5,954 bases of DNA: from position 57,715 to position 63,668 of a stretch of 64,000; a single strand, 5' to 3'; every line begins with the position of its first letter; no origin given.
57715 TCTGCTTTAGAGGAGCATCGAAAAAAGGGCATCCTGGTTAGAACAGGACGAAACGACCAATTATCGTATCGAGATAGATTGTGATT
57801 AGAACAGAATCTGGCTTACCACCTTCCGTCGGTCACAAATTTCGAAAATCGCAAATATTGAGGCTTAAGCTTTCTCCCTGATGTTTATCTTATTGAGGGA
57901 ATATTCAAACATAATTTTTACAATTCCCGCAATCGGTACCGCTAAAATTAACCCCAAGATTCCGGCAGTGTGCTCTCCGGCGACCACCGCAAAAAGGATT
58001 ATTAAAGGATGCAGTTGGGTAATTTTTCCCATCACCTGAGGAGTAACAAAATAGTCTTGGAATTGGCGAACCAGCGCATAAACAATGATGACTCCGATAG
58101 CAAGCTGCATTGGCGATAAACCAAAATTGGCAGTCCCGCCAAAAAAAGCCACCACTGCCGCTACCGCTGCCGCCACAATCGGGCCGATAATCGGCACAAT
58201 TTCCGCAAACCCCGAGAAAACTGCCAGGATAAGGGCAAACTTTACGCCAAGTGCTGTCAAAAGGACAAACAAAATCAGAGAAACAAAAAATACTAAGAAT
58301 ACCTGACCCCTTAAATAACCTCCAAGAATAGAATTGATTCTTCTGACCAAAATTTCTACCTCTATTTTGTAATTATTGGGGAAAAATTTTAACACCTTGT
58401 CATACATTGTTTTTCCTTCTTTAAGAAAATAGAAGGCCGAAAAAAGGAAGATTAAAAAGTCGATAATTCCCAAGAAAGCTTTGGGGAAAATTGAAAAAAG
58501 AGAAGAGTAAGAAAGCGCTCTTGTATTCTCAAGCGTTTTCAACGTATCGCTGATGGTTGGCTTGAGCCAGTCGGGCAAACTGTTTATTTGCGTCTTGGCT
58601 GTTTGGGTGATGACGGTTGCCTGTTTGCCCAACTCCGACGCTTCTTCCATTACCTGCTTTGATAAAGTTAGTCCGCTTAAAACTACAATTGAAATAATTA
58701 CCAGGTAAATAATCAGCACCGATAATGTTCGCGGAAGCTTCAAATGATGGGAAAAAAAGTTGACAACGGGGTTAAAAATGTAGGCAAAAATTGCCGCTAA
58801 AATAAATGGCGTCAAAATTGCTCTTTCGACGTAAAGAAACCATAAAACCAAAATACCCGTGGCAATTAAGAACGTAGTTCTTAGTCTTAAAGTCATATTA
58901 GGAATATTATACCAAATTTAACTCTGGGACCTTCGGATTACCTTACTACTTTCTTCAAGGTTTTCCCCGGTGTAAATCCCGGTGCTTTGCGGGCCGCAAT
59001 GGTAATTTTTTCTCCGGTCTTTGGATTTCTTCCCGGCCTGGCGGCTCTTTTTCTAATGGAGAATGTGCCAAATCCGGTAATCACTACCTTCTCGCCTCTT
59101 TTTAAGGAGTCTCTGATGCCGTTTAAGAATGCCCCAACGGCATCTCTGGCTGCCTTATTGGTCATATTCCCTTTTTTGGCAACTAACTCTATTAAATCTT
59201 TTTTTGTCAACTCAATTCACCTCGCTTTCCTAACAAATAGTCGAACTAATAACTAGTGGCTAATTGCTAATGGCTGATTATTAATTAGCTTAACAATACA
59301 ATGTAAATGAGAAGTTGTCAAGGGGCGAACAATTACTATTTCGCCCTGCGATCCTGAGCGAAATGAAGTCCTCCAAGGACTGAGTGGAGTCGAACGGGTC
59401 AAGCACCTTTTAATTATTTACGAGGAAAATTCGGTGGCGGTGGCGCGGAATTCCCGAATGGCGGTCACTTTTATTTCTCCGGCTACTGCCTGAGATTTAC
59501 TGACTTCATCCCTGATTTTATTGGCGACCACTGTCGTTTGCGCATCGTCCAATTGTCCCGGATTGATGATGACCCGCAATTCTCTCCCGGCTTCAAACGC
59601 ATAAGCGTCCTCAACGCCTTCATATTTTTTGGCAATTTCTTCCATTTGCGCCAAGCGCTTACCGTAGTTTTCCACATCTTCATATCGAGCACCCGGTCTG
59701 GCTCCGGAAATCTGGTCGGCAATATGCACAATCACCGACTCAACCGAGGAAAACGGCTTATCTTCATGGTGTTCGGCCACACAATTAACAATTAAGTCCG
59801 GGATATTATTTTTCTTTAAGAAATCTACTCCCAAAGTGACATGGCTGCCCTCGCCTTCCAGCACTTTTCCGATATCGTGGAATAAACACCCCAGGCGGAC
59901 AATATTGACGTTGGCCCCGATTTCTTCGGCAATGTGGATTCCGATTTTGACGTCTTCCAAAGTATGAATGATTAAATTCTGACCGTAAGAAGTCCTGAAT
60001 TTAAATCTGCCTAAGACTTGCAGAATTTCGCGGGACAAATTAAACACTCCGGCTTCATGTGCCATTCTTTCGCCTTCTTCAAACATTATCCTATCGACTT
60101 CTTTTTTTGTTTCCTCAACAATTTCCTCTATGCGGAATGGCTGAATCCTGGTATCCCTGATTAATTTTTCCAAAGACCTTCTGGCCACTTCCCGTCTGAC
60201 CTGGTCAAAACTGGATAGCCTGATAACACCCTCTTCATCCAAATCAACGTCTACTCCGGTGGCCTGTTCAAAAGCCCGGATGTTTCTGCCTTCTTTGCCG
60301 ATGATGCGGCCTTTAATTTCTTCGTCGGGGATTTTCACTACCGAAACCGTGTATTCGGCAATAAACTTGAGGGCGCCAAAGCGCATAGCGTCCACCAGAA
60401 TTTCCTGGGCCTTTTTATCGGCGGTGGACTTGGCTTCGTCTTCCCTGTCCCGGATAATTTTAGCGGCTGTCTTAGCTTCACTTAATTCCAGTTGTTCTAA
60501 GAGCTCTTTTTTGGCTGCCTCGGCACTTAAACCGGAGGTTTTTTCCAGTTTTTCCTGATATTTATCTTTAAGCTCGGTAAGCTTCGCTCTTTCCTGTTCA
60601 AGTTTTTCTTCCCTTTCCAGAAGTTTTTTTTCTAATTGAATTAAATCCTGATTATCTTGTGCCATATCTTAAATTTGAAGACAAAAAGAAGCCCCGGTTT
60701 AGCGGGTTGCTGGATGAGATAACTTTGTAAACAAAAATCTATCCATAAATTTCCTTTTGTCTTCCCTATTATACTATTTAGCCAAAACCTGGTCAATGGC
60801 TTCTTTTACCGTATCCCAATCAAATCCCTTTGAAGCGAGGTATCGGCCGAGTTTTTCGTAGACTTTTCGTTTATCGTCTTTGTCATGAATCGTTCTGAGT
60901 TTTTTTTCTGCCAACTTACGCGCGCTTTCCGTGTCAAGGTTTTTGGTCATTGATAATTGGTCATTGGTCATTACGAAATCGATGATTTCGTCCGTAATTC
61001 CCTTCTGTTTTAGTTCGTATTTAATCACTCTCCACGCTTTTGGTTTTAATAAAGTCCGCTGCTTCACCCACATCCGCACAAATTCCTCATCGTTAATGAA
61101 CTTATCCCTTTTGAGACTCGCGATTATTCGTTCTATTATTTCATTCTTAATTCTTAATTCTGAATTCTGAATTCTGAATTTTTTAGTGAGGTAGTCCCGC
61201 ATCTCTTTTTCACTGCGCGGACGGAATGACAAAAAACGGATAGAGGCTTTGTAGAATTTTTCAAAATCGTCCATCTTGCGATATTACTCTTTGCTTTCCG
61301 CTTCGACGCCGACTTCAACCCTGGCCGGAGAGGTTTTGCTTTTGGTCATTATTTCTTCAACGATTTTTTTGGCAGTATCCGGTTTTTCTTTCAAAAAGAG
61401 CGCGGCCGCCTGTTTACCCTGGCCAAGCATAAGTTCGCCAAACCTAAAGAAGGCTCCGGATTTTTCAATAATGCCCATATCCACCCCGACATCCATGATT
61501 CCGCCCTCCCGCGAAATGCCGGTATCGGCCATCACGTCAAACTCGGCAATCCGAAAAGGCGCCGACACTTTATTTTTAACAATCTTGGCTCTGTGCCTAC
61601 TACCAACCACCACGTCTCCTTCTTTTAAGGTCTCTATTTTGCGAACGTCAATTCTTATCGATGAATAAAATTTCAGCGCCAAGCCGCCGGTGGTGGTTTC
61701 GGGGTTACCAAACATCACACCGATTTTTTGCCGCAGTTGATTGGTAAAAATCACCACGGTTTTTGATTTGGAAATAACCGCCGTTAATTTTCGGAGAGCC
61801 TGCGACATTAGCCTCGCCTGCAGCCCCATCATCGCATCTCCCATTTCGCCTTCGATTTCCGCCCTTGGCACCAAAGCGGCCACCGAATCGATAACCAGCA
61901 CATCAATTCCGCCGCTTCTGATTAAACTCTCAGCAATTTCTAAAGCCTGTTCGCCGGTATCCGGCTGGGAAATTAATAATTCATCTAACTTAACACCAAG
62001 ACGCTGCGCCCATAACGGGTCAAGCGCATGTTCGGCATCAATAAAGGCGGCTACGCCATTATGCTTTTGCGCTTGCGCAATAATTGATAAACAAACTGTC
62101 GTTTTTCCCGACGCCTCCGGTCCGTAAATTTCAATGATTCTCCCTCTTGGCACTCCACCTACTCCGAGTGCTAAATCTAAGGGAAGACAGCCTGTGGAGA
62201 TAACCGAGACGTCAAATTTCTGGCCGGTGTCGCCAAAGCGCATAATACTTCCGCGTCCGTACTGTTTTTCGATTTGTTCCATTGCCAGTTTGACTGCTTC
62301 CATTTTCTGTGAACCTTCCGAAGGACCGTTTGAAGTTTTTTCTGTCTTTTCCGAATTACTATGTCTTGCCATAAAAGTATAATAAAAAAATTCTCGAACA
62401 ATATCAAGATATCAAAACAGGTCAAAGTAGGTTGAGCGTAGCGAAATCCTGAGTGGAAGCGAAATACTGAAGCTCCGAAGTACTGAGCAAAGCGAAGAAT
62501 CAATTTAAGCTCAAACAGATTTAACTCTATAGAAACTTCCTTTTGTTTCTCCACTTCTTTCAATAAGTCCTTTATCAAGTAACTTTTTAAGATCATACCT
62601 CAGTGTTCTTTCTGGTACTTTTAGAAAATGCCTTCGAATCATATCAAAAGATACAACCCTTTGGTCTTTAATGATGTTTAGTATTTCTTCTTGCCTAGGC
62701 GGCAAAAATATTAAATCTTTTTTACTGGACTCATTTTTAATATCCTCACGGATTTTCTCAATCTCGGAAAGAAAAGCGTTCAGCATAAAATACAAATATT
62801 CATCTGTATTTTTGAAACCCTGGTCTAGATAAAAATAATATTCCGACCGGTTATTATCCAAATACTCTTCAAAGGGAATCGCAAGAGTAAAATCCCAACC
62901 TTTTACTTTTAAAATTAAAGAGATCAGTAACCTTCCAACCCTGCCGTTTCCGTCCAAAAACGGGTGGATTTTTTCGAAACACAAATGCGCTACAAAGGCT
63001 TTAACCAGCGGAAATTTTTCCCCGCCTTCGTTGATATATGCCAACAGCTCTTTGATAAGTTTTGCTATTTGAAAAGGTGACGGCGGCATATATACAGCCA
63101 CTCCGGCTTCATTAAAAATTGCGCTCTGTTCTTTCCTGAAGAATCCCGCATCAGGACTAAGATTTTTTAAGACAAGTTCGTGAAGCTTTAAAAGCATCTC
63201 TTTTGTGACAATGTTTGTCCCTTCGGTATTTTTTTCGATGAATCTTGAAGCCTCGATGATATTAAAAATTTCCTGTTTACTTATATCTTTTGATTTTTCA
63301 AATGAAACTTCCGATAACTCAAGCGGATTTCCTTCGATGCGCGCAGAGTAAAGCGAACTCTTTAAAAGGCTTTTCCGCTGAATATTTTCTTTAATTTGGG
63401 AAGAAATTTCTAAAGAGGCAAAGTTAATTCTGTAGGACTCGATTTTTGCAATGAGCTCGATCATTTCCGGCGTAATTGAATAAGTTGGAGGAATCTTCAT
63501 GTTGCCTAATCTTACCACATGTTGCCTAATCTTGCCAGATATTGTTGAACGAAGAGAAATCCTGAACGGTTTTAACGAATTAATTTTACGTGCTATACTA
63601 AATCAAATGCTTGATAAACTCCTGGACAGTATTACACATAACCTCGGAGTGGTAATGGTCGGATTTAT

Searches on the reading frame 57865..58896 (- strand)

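Call 78: search_protein_families(library=pfam, proteins=[window:57865-58896:-])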
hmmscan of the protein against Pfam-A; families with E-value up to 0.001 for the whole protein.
window:57865-58896:- (343 aa): 1 family
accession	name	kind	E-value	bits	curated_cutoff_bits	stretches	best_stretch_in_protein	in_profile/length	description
PF01594.21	AI-2E_transport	-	2.4e-65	221.3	34.3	1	9-332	6-325/327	AI-2E family transporter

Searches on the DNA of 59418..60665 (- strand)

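Call 48: build_rna_model(alignment_id=A2, structure=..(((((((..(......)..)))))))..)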
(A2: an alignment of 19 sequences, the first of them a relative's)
Model R1 built from alignment A2 (19 sequences, 30 columns); structure: as given.
model positions 29; base pairs 8; branch points 0; effective number of sequences 19; information 1.078 bits per position. Calibrated on 0.2 Mb of random sequence (short: E-values are rough).
structure used (alignment columns):
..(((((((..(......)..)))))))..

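Call 49: search_with_rna_model(model_id=R1, source=window, filters=off, max_evalue=10, show_alignments=10)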
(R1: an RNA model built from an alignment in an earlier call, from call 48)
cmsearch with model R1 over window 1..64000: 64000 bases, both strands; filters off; matches with E-value up to 10: 16.
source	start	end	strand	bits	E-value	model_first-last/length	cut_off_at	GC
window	39600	39629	+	25.2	0.00029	1-29/29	no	0.4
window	19808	19838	+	23.5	0.00089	1-29/29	no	0.42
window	1166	1195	-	21.5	0.0033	1-29/29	no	0.33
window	1189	1219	+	21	0.0045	1-29/29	no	0.42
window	3295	3315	-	15.8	0.12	1-29/29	no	0.29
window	24724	24753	+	14.8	0.22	1-29/29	no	0.37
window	19786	19814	-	13.6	0.46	1-29/29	no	0.41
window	3980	4002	+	13.4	0.54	1-29/29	no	0.35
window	42371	42400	-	12.8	0.81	1-29/29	no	0.33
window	57618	57643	+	12.2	1.2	1-29/29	no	0.35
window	33548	33569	-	12.1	1.2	1-29/29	no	0.27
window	39931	39961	-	12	1.3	1-29/29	no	0.32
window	56357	56396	+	11.6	1.7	1-29/29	no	0.28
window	57618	57643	-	11.5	1.9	1-29/29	no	0.35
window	938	971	+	9.4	7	1-29/29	no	0.29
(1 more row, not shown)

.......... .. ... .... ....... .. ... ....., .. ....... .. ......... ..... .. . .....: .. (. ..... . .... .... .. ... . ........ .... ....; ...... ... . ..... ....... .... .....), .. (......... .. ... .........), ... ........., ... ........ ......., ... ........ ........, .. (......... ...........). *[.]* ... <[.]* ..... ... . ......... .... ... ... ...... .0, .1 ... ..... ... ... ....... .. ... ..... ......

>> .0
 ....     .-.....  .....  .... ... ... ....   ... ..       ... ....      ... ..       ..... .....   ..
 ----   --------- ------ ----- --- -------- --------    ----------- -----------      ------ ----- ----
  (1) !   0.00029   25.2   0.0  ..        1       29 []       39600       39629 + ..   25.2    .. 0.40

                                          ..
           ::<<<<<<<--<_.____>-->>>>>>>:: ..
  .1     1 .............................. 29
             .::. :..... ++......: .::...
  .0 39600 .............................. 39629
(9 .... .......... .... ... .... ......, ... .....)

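Call 55: search_with_rna_model(model_id=R1, sources=[L001, L002, L003, L004, L005, L006, L007, L008, L009, L010, L011, L012, L013, L014, L015, L016, L017, L018, L019, L020, L021, L022, L023, L024, L025, L026, L027, L028, L029, L030, L031, L032, L033, L034, L035, L036, L037, L038, L039, L040, L041, L042, L043, L044, L045, L046, L047, L048, L049, L050, L051, L052, L053, L054, L055, L056, L057, L058, L059, L060, L061, L062, L063, L064, L065, L066, L067, L068, L069, L070, L071, L072, L073, L074, L075, L076, L077, L078, L079, L080], max_evalue=1, make_alignment=true)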
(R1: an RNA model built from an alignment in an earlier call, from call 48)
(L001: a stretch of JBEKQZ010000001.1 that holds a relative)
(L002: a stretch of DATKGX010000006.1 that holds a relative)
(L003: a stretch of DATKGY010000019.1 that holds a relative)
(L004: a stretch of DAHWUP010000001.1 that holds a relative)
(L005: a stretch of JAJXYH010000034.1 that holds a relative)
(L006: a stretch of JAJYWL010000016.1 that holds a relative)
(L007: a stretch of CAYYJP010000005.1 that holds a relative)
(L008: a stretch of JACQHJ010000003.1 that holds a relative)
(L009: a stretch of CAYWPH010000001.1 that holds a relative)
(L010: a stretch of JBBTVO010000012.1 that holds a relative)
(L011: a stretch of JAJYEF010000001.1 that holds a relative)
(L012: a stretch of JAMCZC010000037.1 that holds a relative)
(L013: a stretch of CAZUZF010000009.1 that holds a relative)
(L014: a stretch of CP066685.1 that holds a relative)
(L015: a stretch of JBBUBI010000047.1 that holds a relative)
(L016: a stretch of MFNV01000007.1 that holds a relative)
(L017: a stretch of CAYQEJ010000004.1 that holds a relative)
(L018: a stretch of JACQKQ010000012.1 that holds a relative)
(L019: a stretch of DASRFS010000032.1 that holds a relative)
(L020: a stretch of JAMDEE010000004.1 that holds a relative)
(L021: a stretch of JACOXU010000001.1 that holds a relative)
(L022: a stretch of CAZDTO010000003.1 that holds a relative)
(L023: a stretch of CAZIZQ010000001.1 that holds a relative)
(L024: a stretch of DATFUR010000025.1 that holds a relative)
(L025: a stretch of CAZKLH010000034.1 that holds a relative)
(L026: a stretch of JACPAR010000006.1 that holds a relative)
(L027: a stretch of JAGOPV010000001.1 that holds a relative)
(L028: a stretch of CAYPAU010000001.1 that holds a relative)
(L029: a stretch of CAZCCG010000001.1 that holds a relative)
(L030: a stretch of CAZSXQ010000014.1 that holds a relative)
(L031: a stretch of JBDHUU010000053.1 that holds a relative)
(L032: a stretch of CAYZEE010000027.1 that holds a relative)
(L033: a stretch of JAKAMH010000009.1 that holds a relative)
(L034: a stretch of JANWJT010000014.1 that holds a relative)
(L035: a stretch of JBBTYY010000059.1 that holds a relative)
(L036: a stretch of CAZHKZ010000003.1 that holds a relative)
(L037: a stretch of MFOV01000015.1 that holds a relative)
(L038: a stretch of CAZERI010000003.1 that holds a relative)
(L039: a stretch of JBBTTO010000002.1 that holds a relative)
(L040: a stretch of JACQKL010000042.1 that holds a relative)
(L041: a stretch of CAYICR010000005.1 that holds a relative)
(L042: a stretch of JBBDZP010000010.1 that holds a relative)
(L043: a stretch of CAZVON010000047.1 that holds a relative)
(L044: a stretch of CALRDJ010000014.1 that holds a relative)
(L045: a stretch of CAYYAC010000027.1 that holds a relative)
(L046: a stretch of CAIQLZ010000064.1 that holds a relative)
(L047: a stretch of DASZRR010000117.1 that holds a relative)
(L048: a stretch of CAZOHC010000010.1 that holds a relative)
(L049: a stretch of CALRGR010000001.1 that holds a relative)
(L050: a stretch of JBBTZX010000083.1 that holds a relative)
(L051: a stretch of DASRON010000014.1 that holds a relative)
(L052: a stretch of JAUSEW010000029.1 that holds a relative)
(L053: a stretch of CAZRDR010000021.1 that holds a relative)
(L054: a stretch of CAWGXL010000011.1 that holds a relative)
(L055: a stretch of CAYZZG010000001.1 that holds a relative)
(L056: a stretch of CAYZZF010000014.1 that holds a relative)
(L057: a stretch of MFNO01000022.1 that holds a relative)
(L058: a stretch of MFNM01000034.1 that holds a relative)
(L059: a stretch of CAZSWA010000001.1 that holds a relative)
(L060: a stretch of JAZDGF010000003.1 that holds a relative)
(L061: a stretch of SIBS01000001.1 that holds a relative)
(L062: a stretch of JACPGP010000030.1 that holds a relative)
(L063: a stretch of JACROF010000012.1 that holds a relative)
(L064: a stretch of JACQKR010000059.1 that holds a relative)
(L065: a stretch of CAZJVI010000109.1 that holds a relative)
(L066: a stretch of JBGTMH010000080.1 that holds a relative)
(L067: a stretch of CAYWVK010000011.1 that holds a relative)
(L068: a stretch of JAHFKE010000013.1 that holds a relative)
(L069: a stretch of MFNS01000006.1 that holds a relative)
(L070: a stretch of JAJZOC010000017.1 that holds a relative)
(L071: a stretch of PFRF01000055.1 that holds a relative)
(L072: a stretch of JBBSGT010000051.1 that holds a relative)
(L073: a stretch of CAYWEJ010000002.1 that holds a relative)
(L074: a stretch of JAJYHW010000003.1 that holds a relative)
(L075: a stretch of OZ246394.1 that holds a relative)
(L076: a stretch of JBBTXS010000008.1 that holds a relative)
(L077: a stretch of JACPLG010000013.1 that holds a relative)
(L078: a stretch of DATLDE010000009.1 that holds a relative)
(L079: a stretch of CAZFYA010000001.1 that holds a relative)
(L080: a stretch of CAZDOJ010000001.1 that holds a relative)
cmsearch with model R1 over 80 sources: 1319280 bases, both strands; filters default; matches with E-value up to 1: 40.
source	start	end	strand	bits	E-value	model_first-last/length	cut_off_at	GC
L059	12528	12556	+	38.4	1.4e-06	1-29/29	no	0.34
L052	8037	8065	+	37.5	2.5e-06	1-29/29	no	0.55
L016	4192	4220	+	37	3.5e-06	1-29/29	no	0.45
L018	4539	4567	+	36.5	4.8e-06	1-29/29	no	0.59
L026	16094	16123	-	36.3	5.5e-06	1-29/29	no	0.4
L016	7495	7523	+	35.9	6.9e-06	1-29/29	no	0.66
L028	7153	7181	+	35.9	6.9e-06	1-29/29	no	0.66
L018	4464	4493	-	35.8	7.2e-06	1-29/29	no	0.4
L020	4113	4142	-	35.5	8.8e-06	1-29/29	no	0.37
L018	4487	4515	+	35.5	9.2e-06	1-29/29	no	0.55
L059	12505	12534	-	35.4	9.4e-06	1-29/29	no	0.3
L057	7570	7598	+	35.1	1.1e-05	1-29/29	no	0.45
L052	12989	13018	+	33.5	3.2e-05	1-29/29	no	0.33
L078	488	516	+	33.3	3.6e-05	1-29/29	no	0.55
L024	4775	4804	+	33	4.4e-05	1-29/29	no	0.43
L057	19020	19048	-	32.9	4.6e-05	1-29/29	no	0.38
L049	2513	2541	+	31.7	9.7e-05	1-29/29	no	0.31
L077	13875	13904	-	31.5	0.00011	1-29/29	no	0.43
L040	6858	6886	-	31.3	0.00013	1-29/29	no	0.55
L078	437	465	-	24.9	0.0077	1-29/29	no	0.48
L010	12923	12952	-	24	0.014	1-29/29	no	0.5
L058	3341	3370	-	23.9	0.014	1-29/29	no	0.57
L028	1266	1295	-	23.9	0.014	1-29/29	no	0.53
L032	1146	1183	+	23.5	0.018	1-29/29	no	0.61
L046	10738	10767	+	23.5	0.019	1-29/29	no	0.47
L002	7447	7476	-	22.5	0.034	1-29/29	no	0.53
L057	1933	1962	+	22.1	0.045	1-29/29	no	0.5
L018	2517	2545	+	21.9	0.052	1-29/29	no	0.48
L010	12973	12994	+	21.1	0.081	5-25/29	no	0.32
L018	5900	5929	+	20.8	0.099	1-29/29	no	0.27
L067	6726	6755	+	20.7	0.11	1-29/29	no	0.4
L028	12947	12965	-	20.6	0.11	6-24/29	no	0.53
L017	9288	9313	+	20.5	0.12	1-29/29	no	0.31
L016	15970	15998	+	20.5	0.13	1-29/29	no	0.21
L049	2488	2519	-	20.5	0.13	1-29/29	no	0.34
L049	19580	19606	-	19.4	0.25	1-29/29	no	0.33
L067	6702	6732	-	18.9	0.35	1-29/29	no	0.42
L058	8965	8984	-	18.8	0.36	6-24/29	no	0.45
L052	7991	8019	-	17.7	0.71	1-29/29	no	0.48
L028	12965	12987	+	17.2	0.98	5-25/29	no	0.3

Alignment A3: 40 matches aligned to the model, 44 columns, each read 5' to 3' on its own strand. Consensus structure (alignment columns), stored with it:
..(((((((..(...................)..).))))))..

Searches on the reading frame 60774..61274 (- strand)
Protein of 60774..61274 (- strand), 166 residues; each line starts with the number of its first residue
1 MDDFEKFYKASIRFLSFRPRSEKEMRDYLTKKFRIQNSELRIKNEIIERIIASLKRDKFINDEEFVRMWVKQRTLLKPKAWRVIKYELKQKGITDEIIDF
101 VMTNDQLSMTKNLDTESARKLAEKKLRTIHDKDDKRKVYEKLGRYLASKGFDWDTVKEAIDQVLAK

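Call 78: search_protein_families(library=pfam, proteins=[window:60774-61274:-])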
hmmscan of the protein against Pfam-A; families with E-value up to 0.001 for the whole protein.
window:60774-61274:- (166 aa): 3 families
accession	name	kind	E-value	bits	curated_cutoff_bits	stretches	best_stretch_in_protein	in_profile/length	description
PF02631.22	RecX_HTH2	-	3e-13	50.2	26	1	61-99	1-39/42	RecX, second three-helix domain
PF21981.2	RecX_HTH3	-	1.9e-12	47.6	26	1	115-160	4-48/48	RecX, third three-helix domain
PF21982.2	RecX_HTH1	-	1.1e-11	44.9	26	1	8-32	2-26/40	RecX, first three-helix domain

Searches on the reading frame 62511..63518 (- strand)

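Call 21: search_protein_families(library=pfam, proteins=[window:62511-63518:-])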
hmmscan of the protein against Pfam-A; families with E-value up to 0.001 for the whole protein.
window:62511-63518:- (335 aa): 2 families
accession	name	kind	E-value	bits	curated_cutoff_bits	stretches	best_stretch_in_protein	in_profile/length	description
PF02661.23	Fic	-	1.1e-20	74.7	24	1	104-203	2-93/93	Fic/DOC family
PF08220.18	HTH_DeoR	-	7.9e-05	22.8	21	1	275-321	1-46/57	DeoR-like helix-turn-helix domain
